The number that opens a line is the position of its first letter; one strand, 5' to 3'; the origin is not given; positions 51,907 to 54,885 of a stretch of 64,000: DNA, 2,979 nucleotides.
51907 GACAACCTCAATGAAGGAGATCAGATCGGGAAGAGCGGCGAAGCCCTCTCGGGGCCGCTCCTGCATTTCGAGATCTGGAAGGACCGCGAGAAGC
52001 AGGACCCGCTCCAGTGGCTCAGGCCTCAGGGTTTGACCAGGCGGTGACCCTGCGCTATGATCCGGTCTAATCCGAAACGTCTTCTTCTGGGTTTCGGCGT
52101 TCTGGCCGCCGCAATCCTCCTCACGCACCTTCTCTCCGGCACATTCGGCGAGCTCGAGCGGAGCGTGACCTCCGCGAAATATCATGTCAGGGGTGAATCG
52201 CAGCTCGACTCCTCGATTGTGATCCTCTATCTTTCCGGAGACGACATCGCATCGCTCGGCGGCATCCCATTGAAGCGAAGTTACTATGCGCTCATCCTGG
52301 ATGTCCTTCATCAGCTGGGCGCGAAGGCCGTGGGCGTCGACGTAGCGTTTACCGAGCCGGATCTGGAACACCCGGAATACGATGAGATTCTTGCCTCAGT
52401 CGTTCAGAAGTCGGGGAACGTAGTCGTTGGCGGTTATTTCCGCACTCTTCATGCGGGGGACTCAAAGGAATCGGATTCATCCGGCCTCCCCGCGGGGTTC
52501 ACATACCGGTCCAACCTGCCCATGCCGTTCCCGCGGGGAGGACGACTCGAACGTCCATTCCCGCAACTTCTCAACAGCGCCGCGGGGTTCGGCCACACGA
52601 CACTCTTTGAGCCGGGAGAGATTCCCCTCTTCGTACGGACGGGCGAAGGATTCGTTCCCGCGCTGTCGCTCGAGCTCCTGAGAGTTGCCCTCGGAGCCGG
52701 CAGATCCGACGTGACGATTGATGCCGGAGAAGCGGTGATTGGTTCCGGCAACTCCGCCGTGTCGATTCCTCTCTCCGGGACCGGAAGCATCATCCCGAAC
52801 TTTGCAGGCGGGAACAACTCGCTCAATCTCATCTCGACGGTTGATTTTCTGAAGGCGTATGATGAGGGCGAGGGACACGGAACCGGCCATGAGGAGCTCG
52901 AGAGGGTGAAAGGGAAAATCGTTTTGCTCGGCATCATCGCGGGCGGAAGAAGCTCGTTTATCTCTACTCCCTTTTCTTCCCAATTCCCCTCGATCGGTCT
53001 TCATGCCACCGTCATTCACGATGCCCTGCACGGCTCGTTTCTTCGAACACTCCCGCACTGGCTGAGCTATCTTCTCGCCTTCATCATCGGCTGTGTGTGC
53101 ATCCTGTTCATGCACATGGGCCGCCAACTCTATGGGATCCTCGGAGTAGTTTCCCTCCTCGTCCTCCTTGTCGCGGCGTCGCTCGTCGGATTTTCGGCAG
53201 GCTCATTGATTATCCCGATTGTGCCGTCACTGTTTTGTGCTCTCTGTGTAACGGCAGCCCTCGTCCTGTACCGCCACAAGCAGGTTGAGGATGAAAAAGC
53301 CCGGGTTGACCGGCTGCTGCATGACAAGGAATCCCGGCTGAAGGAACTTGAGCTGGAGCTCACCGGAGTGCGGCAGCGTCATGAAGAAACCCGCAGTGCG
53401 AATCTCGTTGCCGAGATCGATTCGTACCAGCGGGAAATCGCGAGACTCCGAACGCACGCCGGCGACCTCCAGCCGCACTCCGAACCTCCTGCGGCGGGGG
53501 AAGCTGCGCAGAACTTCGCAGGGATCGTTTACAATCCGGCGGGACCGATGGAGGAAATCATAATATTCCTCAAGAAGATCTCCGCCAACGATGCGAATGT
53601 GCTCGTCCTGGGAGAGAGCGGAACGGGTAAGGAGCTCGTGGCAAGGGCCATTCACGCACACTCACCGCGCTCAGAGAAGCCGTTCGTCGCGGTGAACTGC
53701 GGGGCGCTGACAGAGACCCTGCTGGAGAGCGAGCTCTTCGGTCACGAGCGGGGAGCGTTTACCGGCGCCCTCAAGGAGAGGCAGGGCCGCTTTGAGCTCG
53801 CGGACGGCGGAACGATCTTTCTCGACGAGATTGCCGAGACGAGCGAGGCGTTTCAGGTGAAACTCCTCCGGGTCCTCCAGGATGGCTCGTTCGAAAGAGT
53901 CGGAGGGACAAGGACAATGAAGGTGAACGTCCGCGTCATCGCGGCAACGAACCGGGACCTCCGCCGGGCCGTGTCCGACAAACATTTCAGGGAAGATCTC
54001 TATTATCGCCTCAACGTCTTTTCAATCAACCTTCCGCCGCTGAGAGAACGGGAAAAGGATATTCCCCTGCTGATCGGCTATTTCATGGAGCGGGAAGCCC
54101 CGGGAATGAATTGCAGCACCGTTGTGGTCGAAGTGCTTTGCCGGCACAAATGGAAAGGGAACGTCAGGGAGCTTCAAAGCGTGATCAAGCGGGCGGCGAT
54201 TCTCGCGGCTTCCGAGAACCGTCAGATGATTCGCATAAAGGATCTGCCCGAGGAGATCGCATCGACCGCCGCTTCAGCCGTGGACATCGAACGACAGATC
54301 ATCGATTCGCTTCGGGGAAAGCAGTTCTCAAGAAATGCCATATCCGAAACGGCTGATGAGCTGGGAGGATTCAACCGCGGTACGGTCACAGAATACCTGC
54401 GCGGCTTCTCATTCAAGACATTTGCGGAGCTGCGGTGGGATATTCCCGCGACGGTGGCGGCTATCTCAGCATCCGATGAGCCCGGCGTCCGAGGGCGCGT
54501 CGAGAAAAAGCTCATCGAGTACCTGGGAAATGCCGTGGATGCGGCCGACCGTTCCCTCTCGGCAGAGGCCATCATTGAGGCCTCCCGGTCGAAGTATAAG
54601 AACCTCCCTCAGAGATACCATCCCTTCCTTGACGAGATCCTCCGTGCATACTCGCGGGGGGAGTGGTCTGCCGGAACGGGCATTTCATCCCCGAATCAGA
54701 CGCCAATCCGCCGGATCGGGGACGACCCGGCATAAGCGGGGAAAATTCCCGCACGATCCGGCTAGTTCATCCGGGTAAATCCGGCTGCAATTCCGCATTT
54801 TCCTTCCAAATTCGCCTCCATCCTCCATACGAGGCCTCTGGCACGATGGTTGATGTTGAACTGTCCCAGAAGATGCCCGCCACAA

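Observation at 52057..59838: CHASE2–sigma54-activator one-component sensor next to a candidate sigma54 promoter driving a lipoprotein / OMP-transglutaminase operon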

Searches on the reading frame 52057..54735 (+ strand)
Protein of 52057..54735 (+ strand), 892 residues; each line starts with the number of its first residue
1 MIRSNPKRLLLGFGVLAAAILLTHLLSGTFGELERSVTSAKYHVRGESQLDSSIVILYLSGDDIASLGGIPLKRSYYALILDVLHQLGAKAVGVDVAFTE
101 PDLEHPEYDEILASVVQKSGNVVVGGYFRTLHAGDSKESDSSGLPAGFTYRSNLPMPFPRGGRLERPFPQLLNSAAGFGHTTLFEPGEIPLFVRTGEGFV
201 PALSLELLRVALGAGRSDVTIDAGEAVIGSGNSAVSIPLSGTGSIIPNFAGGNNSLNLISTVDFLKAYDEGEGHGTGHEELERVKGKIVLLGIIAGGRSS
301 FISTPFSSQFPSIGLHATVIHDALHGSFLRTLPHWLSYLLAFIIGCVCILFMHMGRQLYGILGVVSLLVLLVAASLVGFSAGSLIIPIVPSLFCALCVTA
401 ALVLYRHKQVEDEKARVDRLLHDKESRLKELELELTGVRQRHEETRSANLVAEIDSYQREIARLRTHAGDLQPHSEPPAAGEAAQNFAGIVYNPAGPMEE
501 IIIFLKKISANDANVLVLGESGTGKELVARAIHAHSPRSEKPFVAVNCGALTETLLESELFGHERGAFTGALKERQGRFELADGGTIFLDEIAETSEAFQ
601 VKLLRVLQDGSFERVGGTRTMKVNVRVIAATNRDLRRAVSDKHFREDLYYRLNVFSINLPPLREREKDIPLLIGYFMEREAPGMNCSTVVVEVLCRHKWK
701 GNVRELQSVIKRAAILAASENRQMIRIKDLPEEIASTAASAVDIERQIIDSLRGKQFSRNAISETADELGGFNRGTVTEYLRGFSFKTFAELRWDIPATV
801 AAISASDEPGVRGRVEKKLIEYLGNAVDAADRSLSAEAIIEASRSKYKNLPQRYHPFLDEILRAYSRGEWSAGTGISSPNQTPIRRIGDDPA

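Call 3: search_protein_families(library=pfam, proteins=[window:52057-54735:+], max_evalue=0.01)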
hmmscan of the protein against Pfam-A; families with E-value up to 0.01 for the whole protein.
window:52057-54735:+ (892 aa): 10 families
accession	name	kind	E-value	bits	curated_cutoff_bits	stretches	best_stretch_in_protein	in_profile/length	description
PF00158.32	Sigma54_activat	-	2.4e-70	236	20.2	1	498-657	8-167/168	Sigma-54 interaction domain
PF05226.16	CHASE2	-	2e-33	116.5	26.3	1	19-349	3-256/257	CHASE2 domain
PF14532.12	Sigma54_activ_2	-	1.3e-18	68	25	1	498-662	7-138/138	Sigma-54 interaction domain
PF25601.1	AAA_lid_14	-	1.9e-17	63.3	27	1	663-741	1-81/87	AAA+ ATPase lid domain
PF07728.20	AAA_5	-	2.1e-08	34.7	22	1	514-635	1-125/139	AAA domain (dynein-related subfamily)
PF00004.35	AAA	-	9.7e-06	26.5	21.2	1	515-633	1-110/131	ATPase family associated with various cellular activities (AAA)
PF07724.20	AAA_2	-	1.7e-05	25.4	27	1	513-641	4-133/166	AAA domain (Cdc48 subfamily)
PF00493.29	MCM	-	0.00019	21.1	23.3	1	511-647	56-187/224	MCM P-loop domain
PF01078.27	Mg_chelatase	-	0.00065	19.6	20.3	0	570-632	93-157/207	Magnesium chelatase, subunit ChlI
PF20030.5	bpMoxR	-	0.0018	17.8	27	1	501-632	20-145/205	MoxR domain in the MoxR-vWA-beta-propeller ternary systems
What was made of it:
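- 52111..53103 (+): CHASE2 periplasmic sensor domain (aa 19-349), bracketed by TM1 (aa about 8-31) and TM2-4 (aa about 331-406). PF05226 E 2e-33, 116.5 bits against a cutoff of 26.3 (call 3).
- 53548..54279 (+): AAA+ sigma-54 interaction domain plus lid (aa 498-741): Walker A 53611-53634, GAFTGA 53752-53769, Walker B 53818-53832. PF00158 E 2.4e-70 and PF25601 (call 3).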

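Call 4: search_protein_families(library=ncbifam, proteins=[window:52057-54735:+], max_evalue=0.01)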
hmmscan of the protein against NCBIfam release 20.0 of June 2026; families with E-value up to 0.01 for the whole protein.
window:52057-54735:+ (892 aa): 27 families (the best 25 are shown)
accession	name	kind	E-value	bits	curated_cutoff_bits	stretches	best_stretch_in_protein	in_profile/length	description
TIGR01817.1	nifA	equivalog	4.4e-107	359.1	528.85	1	467-722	172-433/534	nif-specific transcriptional activator NifA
NF003451.0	PRK05022.1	equivalog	7.2e-95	318.6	476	1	456-735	160-442/512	nitric oxide reductase transcriptional regulator NorR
TIGR01818.1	ntrC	equivalog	1.8e-90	304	558.6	1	481-754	128-401/463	nitrogen regulation protein NR(I)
NF038308.1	RNA_repair_RtcR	equivalog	1.5e-88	298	650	1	497-745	188-447/530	RNA repair transcriptional activator RtcR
NF041552.1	TF_PrdR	equivalog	4.1e-88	296.2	795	1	497-746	275-526/577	sigma-54 dependent transcriptional regulator PrdR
NF008469.0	PRK11361.1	equivalog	7e-86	288.7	714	1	497-746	151-402/461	acetoacetate metabolism transcriptional regulator AtoC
TIGR02915.1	PEP_resp_reg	equivalog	7.4e-84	282.1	502.6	1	485-750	136-403/445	PEP-CTERM-box response regulator transcription factor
NF050807.1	TransRegFlbDCaul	equivalog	2.2e-82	277.3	750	1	497-739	126-375/454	sigma-54-dependent transcriptional regulator FlbD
NF011958.0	PRK15429.1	equivalog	9.7e-79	265.7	830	1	495-740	385-634/692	formate hydrogenlyase transcriptional activator FlhA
NF007689.0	PRK10365.1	equivalog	3.7e-78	263.3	760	1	456-741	112-393/441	sigma-54-dependent response regulator transcription factor ZraR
TIGR02974.1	phageshock_pspF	equivalog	6.1e-77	259.1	443.55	1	507-728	17-244/336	phage shock protein operon transcriptional activator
NF008176.1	PRK10923.1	equivalog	1.6e-76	257.8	620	1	493-742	142-393/469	nitrogen regulation protein NR(I)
TIGR02329.1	propionate_PrpR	equivalog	2.3e-76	257.5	499.2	1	496-781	219-513/526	propionate catabolism operon regulatory protein PrpR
NF041906.1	V4R_TF_MobR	exception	1.6e-75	254.6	999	1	501-759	244-504/544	phenol degradation transcriptional regulator MobR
NF041946.1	LuxO_transreg_Vib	equivalog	2.9e-75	253.8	800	1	483-749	128-395/463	quorum-sensing sigma-54 dependent transcriptional regulator LuxO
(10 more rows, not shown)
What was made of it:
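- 52057..54735 (+): One-component sigma-54 activator (bEBP), 892 aa: TM1, periplasmic CHASE2, TM2-4, helical linker, AAA+ sigma-54 domain, divergent HTH and a conserved C-terminal extension. Pfam and NCBIfam hits (calls 3, 4).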

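Call 8: find_homologous_proteins(query=window:52057-54735:+, max_evalue=1e-10)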
Query window:52057-54735:+ (892 aa): 36 proteins with E <= 1e-10 among 8000 candidates.
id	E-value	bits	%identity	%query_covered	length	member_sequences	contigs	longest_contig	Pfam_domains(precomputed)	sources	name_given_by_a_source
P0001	0.0e+0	1982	100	100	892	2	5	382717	PF05226.17,PF00158.33,PF07724.21,PF25601.2,PF00004.36,PF14532.13,PF07728.21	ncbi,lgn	-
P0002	0.0e+0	1550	79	100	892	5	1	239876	PF05226.17,PF00158.33,PF25601.2,PF14532.13,PF07728.21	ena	-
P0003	0.0e+0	1277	68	97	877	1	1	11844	PF05226.17,PF00158.33,PF07724.21,PF25601.2,PF00004.36,PF14532.13,PF07728.21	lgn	-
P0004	0.0e+0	1262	66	98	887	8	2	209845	PF05226.17,PF00158.33,PF07724.21,PF25601.2,PF00004.36,PF14532.13,PF07728.21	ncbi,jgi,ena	ncbi:MAG TPA: sigma 54-interacting transcriptional regulator [Bacteroidota bacterium]|jgi:DNA-bindin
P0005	0.0e+0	1174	61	100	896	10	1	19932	PF05226.17,PF00158.33,PF07724.21,PF25601.2,PF00004.36,PF14532.13,PF07728.21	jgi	-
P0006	6.2e-282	956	51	98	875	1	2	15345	PF05226.17,PF00158.33,PF07724.21,PF25601.2,PF14532.13,PF07728.21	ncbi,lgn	-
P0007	9.3e-270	915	51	98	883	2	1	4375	PF05226.17,PF00158.33,PF25601.2,PF14532.13,PF07728.21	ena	-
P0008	5.4e-265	900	49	97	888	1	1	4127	PF05226.17,PF00158.33,PF07724.21,PF25601.2,PF14532.13,PF07728.21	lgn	-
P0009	1.4e-264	898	49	98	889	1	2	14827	PF05226.17,PF00158.33,PF07724.21,PF25601.2,PF00004.36,PF14532.13,PF07728.21,PF01078.28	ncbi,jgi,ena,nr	ncbi:MAG TPA: sigma 54-interacting transcriptional regulator [Bacteroidota bacterium]|nr:sigma 54-in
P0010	9.5e-264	896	50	99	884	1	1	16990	PF05226.17,PF00158.33,PF07724.21,PF25601.2,PF00004.36,PF14532.13,PF07728.21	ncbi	-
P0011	1.3e-262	892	49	98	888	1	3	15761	PF05226.17,PF00158.33,PF07724.21,PF25601.2,PF14532.13,PF07728.21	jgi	jgi:transcriptional regulator with GAF, ATPase, and Fis domain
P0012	2.1e-261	888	50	97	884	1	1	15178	PF05226.17,PF00158.33,PF25601.2,PF00004.36,PF14532.13,PF07728.21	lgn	-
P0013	2.4e-242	825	46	93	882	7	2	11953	PF05226.17,PF00158.33,PF07724.21,PF25601.2,PF14532.13,PF07728.21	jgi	jgi:transcriptional regulator with PAS, ATPase and Fis domain/CHASE2 domain-containing sensor protei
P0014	2.2e-232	792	47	94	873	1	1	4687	PF05226.17,PF00158.33,PF25601.2,PF14532.13,PF07728.21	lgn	-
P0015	1.9e-219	749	46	95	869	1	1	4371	PF05226.17,PF00158.33,PF25601.2,PF14532.13,PF07728.21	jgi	jgi:two-component system response regulator HydG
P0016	2.9e-217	742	44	97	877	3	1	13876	PF05226.17,PF00158.33,PF07724.21,PF25601.2,PF00004.36,PF14532.13,PF07728.21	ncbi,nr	ncbi:MAG TPA: hypothetical protein DGH68_00355 [Bacteroidetes bacterium]|nr:hypothetical protein [Ba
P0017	5.8e-217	741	44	95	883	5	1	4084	PF05226.17,PF00158.33,PF25601.2,PF14532.13,PF07728.21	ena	-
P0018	2.3e-215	735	44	95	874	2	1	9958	PF05226.17,PF00158.33,PF25601.2,PF00004.36,PF14532.13,PF07728.21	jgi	jgi:transcriptional regulator with GAF, ATPase, and Fis domain/CHASE2 domain-containing sensor prote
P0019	8.9e-212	724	43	97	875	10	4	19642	PF05226.17,PF00158.33,PF25601.2,PF14532.13,PF07728.21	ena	-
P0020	1.9e-211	723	43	97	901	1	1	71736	PF05226.17,PF00158.33,PF25601.2,PF14532.13,PF07728.21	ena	-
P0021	1.2e-195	670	40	97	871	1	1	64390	PF05226.17,PF00158.33,PF07724.21,PF25601.2,PF14532.13,PF07728.21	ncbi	-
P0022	5.7e-145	503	37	95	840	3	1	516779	PF05226.17,PF00158.33,PF07724.21,PF25601.2,PF00004.36,PF14532.13,PF07728.21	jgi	-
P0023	9.5e-130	452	34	96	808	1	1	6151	PF05226.17,PF00158.33,PF07724.21,PF25601.2,PF14532.13,PF07728.21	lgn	-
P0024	6.3e-70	254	55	25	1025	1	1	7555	PF17158.11,PF08447.19,PF13426.14,PF00158.33,PF25601.2,PF02954.26,PF08448.17,PF00004.36,PF00989.32,PF14532.13,PF07728.21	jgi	jgi:PAS domain S-box-containing protein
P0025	1.2e-67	247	52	28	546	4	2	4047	PF13185.13,PF00158.33,PF25601.2,PF01590.33,PF14532.13,PF07728.21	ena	-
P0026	3.9e-67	245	48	30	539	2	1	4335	PF13185.13,PF00158.33,PF25601.2,PF01590.33,PF02954.26,PF14532.13,PF07728.21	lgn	-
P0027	1.6e-65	240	51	27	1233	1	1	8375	PF00158.33,PF07724.21,PF25601.2,PF00515.35,PF13424.13,PF13432.13,PF00004.36,PF13401.13,PF14532.13,PF07728.21,PF13191.13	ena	-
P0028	2.1e-64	236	50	26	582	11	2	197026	PF00158.33,PF06505.17,PF02830.24,PF25601.2,PF02954.26,PF14532.13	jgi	jgi:transcriptional regulator with GAF, ATPase, and Fis domain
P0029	3.0e-53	199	42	32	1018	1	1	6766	PF10602.16,PF13176.13,PF13428.13,PF14532.13,PF07728.21,PF13374.13,PF00158.33,PF17874.8,PF25601.2,PF02954.26,PF00515.35,PF13424.13,PF13181.13,PF07719.24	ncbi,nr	ncbi:MAG: sigma 54-interacting transcriptional regulator [Acidobacteriota bacterium]|nr:sigma 54-int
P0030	6.3e-49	185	42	28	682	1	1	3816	PF00158.33,PF07724.21,PF25601.2,PF01590.33,PF02954.26,PF14532.13,PF07728.21,PF26965.1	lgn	-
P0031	1.8e-12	64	26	33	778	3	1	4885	PF05226.17,PF00211.26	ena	-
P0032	2.5e-12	64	27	41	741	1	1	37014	PF05226.17,PF00211.26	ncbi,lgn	ncbi:MAG: adenylate/guanylate cyclase domain-containing protein [Pseudomonadota bacterium]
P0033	4.1e-12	63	24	47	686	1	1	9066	PF05226.17,PF07228.18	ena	-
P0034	4.6e-12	63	28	39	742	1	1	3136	PF05226.17,PF00211.26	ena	-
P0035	5.9e-11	59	26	30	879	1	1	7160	PF05226.17,PF00211.26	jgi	jgi:adenylate cyclase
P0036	9.4e-11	59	25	37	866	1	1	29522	PF05226.17,PF02518.32,PF00512.32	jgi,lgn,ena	-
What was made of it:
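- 52057..54735 (+): 22 further full-length homologue clusters share the same architecture and none has a precomputed HTH_8 hit (call 8).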

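Call 9: find_encoding_contigs(protein=P0001, flank=10000, max_places=3)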
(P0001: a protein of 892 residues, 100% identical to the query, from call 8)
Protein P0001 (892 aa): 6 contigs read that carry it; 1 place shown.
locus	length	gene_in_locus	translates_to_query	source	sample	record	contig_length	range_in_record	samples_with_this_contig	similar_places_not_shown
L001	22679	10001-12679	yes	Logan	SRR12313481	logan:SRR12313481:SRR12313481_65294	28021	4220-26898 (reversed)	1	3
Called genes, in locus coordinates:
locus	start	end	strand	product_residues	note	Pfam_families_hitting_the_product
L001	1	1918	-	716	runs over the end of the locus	PF13620:CarboxypepD_reg, PF13715:CarbopepD_reg_2, PF07715:Plug, PF00593:TonB_dep_Rec_b-barrel, PF14905:OMP_b-brl_3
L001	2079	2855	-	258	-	-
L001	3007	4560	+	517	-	PF00221:Lyase_aromatic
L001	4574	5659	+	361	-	PF00962:A_deaminase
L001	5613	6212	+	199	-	-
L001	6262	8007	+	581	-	PF13424:TPR_12 (faint), PF13429:TPR_15 (faint), PF24575:TPR_Slam (faint), PF00515:TPR_1 (faint), PF23914:TPR_CcmH_CycH (weak), PF14559:TPR_19 (weak), PF13414:TPR_11 (weak), PF13432:TPR_16, +13 more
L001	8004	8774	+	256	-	PF14125:DUF4292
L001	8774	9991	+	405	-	PF01551:Peptidase_M23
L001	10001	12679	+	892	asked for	PF05226:CHASE2, PF00158:Sigma54_activat, PF14532:Sigma54_activ_2, PF00004:AAA (weak), PF07724:AAA_2 (faint), PF07728:AAA_5, PF25601:AAA_lid_14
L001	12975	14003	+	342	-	-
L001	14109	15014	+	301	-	-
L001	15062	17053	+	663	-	-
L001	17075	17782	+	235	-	-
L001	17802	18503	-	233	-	PF00149:Metallophos, PF12850:Metallophos_2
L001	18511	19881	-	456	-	-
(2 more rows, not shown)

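Call 10: find_encoding_contigs(protein=P0004, flank=10000, max_places=2)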
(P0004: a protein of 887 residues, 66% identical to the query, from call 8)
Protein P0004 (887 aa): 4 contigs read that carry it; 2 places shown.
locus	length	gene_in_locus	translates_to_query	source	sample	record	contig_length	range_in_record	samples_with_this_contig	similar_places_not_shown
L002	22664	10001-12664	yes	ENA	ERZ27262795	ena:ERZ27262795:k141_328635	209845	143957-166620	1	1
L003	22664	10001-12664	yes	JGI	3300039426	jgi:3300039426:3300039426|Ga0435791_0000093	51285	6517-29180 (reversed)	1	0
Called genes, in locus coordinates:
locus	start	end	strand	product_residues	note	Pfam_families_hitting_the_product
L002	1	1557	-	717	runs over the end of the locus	PF13620:CarboxypepD_reg, PF13715:CarbopepD_reg_2, PF14686:fn3_3 (faint), PF07715:Plug, PF00593:TonB_dep_Rec_b-barrel, PF14905:OMP_b-brl_3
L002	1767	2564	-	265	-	-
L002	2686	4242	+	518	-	PF00221:Lyase_aromatic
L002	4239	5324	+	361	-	PF00962:A_deaminase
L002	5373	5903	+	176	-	-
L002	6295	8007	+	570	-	PF14559:TPR_19 (faint), PF24575:TPR_Slam (faint), PF07719:TPR_2 (faint), PF13174:TPR_6 (faint), PF13176:TPR_7 (faint), PF13414:TPR_11 (weak), PF13432:TPR_16, PF00515:TPR_1 (weak), +14 more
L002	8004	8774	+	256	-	PF14125:DUF4292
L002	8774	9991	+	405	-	PF01551:Peptidase_M23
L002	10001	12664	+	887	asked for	PF05226:CHASE2, PF00004:AAA (weak), PF00158:Sigma54_activat, PF07724:AAA_2 (weak), PF07728:AAA_5, PF14532:Sigma54_activ_2, PF25601:AAA_lid_14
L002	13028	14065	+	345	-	-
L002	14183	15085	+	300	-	-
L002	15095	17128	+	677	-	-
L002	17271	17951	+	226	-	-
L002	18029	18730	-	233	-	PF00149:Metallophos, PF12850:Metallophos_2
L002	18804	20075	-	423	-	-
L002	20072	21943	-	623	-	PF12895:ANAPC3 (faint), PF13424:TPR_12 (faint), PF14559:TPR_19 (faint), PF14561:TPR_20 (faint), PF23914:TPR_CcmH_CycH (faint), PF24575:TPR_Slam (faint), PF13432:TPR_16, PF13174:TPR_6 (weak), +9 more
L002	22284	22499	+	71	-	-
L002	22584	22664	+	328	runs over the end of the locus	PF00753:Lactamase_B, PF00581:Rhodanese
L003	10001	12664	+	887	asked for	PF05226:CHASE2, PF00004:AAA (weak), PF00158:Sigma54_activat, PF07724:AAA_2 (weak), PF07728:AAA_5, PF14532:Sigma54_activ_2, PF25601:AAA_lid_14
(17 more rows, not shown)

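Call 11: find_encoding_contigs(protein=P0022, flank=10000, max_places=2)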
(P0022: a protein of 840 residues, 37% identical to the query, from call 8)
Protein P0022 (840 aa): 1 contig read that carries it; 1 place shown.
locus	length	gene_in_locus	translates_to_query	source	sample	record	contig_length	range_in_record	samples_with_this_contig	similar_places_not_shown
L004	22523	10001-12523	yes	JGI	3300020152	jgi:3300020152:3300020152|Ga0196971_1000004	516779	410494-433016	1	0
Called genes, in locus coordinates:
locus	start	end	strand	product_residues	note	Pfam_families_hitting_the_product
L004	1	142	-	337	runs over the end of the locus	PF01436:NHL (faint), PF06739:SBBP (faint)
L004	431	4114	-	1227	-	PF02574:S-methyl_trans, PF00809:Pterin_bind, PF02607:B12-binding_2, PF02310:B12-binding, PF02965:Met_synt_B12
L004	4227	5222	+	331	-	PF01073:3Beta_HSD, PF01370:Epimerase, PF04321:RmlD_sub_bind (weak), PF16363:GDP_Man_Dehyd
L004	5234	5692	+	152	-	PF00293:NUDIX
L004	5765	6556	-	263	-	PF12146:Hydrolase_4, PF00561:Abhydrolase_1, PF12697:Abhydrolase_6, PF03096:Ndr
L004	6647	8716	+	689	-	PF12371:TMEM131_like_N (faint), PF07610:DUF1573 (faint), PF15780:ASH (faint), PF18962:Por_Secre_tail (faint), PF22073:Cep192_D4 (weak), PF22544:HYDIN_VesB_CFA65-like_Ig, PF24798:Ig-CFAP74_4th (faint)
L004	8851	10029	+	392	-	PF03486:HI0933_like, PF22780:HI0933_like_1st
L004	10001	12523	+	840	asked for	PF05226:CHASE2, PF00158:Sigma54_activat, PF14532:Sigma54_activ_2, PF00004:AAA (weak), PF07724:AAA_2 (faint), PF07728:AAA_5, PF25601:AAA_lid_14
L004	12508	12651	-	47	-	-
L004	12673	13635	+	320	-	-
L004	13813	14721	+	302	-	-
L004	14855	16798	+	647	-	-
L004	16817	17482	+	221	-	-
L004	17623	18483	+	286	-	PF00132:Hexapep (faint)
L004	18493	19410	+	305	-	PF00291:PALP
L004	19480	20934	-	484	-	PF01139:RtcB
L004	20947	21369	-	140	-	PF01951:Archease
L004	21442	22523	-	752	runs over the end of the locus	PF01315:Ald_Xan_dh_C, PF02738:MoCoBD_1, PF20256:MoCoBD_2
